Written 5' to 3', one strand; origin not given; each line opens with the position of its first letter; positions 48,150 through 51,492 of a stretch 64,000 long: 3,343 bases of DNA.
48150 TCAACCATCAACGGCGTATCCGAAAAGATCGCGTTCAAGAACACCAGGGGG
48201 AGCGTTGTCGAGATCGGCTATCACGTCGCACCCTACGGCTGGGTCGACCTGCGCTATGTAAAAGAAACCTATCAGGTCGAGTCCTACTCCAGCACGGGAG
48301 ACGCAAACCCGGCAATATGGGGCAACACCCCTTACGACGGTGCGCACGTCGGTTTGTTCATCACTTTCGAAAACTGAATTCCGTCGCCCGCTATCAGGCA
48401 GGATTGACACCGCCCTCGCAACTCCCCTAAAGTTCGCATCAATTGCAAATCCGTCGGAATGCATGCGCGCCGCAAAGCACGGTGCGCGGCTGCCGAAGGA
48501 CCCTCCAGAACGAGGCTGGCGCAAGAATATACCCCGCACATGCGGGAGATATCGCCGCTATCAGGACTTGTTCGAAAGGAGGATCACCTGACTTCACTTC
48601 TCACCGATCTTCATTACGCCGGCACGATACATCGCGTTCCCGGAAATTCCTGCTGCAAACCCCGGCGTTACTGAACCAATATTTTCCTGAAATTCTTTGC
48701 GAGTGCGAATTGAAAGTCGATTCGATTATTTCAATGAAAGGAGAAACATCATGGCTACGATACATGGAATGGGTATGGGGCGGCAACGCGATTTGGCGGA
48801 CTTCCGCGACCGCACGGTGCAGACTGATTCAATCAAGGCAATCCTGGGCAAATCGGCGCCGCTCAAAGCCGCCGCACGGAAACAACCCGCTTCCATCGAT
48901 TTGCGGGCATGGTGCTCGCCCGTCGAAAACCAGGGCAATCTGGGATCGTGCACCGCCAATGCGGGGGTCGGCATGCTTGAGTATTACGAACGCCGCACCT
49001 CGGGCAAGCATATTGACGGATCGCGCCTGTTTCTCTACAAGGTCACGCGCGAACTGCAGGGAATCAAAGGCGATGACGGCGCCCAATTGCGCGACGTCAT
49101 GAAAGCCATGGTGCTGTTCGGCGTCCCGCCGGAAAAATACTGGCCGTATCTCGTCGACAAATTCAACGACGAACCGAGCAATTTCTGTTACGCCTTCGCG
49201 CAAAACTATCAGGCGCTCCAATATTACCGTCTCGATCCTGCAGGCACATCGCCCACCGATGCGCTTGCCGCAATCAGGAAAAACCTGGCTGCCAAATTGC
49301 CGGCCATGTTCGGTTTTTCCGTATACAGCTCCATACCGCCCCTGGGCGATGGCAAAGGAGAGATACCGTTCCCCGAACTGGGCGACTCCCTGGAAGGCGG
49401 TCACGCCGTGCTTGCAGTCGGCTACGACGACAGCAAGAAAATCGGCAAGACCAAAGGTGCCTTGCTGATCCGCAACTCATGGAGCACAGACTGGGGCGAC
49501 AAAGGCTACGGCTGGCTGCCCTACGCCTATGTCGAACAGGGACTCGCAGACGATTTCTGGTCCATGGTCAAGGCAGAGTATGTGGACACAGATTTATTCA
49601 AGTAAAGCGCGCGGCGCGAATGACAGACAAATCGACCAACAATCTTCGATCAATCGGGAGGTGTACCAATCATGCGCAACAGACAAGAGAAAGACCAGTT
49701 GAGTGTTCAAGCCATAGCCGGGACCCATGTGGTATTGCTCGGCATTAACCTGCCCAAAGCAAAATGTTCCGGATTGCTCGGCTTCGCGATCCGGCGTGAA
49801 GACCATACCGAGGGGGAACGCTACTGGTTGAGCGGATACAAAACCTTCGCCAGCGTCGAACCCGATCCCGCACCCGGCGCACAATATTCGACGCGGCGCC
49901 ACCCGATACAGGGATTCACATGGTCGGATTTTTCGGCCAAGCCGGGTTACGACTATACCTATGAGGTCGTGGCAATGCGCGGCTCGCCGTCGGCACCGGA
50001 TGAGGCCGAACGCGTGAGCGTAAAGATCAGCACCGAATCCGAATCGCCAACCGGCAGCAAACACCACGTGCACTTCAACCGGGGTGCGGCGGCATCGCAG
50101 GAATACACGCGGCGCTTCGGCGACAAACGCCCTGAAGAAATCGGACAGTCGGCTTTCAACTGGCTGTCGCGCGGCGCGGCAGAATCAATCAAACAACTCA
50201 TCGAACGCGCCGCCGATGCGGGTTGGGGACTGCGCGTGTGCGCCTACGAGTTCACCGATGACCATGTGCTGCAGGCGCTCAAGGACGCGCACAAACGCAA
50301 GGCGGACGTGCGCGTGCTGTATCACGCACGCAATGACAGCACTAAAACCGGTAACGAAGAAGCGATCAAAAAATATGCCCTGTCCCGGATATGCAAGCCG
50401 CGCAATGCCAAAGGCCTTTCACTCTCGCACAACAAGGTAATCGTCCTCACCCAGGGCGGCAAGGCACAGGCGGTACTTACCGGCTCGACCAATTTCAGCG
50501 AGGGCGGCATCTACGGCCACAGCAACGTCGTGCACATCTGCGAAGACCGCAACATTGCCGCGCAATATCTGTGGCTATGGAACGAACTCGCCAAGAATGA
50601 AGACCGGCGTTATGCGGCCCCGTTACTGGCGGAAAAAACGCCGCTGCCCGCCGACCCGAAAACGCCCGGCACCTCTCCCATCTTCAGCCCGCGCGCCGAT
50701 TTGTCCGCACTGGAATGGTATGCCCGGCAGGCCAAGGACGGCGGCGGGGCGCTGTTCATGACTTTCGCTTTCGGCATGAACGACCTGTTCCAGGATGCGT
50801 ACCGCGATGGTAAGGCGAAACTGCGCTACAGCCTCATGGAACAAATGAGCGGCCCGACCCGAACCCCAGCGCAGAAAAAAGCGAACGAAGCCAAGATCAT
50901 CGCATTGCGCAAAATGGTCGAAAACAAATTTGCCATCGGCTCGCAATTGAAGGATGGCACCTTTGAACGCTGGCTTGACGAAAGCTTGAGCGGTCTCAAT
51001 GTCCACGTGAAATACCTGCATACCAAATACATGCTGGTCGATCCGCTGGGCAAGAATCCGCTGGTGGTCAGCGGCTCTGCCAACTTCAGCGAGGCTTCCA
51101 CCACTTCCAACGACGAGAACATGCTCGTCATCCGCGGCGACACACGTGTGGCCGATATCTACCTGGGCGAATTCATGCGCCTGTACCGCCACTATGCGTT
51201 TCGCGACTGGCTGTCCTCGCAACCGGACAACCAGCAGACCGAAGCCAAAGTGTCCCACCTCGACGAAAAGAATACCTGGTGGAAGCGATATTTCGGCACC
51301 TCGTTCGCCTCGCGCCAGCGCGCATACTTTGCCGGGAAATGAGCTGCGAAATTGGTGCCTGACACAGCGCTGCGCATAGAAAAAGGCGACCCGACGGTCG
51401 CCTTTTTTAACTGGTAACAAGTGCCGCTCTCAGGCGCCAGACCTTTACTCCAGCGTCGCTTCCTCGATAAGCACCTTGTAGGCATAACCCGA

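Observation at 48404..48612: Unrecognised ~200-nt structured leader RNA present twice with its promoter (also 63393-63604)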

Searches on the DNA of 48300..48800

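Call 4: search_rna_families(source=window, start=48300, end=48800, threshold=evalue, max_evalue=10, show_alignments=3)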
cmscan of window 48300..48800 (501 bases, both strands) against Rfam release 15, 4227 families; matches with E-value up to 10: 3.
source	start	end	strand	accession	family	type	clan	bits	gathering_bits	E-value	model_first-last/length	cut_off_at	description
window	48707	48753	+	RF02980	freshwater-2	Cis-reg;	-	15.5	49.9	8.4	1-84/84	no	freshwater-2 RNA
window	48450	48495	-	RF03006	M23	Gene; sRNA;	-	14.4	41.2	6.9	1-53/53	no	M23 RNA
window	48434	48497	+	RF01051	c-di-GMP-I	Cis-reg; riboswitch;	CL00126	13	35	7.2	1-87/87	no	c-di-GMP-I riboswitch aptamer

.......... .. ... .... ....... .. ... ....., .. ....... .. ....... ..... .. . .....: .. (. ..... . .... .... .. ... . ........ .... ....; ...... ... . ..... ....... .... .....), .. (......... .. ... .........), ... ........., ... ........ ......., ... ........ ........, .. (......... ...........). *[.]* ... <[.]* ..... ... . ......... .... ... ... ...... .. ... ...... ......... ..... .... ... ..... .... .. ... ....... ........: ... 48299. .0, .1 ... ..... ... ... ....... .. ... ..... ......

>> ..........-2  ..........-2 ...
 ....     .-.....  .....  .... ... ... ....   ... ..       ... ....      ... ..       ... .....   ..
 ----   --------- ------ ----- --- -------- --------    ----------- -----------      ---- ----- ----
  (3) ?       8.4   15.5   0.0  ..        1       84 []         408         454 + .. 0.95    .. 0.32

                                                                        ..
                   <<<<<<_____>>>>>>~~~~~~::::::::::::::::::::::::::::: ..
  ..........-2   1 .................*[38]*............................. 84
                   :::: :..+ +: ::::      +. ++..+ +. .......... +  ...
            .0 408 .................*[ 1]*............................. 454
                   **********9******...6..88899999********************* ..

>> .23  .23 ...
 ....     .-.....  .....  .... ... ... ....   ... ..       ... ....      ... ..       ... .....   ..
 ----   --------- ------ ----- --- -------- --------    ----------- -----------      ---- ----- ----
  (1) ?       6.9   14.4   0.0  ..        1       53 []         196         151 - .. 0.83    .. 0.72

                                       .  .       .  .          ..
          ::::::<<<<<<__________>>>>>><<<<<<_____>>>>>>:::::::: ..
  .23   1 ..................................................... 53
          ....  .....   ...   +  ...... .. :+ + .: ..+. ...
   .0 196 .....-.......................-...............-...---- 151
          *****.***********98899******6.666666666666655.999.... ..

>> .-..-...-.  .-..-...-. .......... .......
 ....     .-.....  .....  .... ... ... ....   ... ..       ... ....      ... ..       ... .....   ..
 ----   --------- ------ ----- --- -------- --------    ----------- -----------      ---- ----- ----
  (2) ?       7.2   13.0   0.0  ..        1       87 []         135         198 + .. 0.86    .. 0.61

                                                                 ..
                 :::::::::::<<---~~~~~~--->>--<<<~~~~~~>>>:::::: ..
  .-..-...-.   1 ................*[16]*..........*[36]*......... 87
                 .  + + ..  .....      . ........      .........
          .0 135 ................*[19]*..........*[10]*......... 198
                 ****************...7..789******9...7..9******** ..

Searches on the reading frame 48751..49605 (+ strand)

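Call 80: search_protein_families(library=pfam, proteins=[window:48751-49605:+], max_evalue=0.001)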
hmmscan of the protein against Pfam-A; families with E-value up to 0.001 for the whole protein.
window:48751-49605:+ (284 aa): 1 family
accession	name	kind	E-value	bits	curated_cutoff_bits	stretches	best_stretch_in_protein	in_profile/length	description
PF00112.29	Peptidase_C1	-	4.5e-16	60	20.7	1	46-256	2-202/220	Papain family cysteine protease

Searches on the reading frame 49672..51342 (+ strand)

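Call 80: search_protein_families(library=pfam, proteins=[window:49672-51342:+], max_evalue=0.001)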
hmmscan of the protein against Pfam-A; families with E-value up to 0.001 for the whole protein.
window:49672-51342:+ (556 aa): 1 family
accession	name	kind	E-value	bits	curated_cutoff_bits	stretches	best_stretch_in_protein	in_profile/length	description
PF13091.12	PLDc_2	-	2.2e-23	83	27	2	182-299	7-124/132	PLD-like domain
